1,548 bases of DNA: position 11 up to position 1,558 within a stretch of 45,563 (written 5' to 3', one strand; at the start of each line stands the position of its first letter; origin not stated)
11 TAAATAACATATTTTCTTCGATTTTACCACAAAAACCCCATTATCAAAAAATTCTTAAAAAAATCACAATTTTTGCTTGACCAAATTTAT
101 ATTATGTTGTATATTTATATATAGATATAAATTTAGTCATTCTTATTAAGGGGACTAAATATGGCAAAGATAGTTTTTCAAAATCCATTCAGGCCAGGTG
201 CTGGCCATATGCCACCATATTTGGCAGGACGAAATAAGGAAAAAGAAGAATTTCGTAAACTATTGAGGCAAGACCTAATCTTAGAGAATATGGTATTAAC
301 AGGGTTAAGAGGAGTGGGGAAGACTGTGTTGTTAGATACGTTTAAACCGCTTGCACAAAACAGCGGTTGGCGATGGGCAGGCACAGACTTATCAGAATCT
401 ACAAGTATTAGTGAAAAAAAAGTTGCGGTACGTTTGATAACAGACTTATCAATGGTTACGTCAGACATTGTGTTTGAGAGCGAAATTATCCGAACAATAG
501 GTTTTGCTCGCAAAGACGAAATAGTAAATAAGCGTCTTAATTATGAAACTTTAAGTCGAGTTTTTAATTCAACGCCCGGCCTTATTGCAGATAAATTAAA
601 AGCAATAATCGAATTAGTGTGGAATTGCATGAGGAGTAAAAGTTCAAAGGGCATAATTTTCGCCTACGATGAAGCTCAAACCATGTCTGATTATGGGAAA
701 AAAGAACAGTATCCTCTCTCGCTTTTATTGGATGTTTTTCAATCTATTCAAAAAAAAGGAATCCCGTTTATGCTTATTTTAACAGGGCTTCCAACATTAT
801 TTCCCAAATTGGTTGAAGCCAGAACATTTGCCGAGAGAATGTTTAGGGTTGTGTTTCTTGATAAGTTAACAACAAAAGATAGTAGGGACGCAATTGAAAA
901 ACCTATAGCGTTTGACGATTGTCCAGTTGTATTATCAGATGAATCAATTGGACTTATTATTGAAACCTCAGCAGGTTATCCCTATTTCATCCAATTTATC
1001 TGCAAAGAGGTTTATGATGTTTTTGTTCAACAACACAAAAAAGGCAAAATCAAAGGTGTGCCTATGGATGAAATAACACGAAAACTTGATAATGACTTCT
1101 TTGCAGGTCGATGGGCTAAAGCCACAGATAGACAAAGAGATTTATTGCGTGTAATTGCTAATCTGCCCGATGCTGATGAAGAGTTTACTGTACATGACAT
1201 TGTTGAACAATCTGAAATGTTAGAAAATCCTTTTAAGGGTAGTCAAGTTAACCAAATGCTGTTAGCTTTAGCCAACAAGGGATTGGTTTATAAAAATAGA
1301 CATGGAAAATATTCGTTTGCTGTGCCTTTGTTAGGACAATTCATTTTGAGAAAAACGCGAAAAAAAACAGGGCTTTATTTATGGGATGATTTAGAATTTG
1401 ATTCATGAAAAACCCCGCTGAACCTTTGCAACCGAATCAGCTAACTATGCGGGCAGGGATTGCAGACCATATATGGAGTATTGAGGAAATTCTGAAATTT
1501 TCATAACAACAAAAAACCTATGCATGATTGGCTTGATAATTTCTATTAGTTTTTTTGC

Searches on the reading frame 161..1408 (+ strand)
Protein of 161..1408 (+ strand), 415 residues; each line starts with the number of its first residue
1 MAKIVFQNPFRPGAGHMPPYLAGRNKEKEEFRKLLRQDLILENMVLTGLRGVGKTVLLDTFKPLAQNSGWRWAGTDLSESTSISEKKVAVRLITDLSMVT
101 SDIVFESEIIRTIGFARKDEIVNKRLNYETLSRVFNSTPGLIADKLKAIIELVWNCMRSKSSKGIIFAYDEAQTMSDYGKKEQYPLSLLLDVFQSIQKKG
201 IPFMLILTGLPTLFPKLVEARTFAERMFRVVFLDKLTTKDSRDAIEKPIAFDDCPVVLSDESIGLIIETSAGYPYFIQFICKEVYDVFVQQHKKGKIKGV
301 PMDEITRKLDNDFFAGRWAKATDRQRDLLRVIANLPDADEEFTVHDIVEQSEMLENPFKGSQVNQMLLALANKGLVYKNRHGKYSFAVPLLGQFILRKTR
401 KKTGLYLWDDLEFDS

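Call 56: search_protein_families(library=pfam, proteins=[window:161-1408:+], max_evalue=0.00001)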
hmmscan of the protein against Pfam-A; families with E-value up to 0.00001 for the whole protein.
window:161-1408:+ (415 aa): 1 family
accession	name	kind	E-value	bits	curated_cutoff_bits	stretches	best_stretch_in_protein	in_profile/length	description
PF13191.12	AAA_16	-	6.9e-06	27.1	32.6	0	21-97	2-83/167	AAA ATPase domain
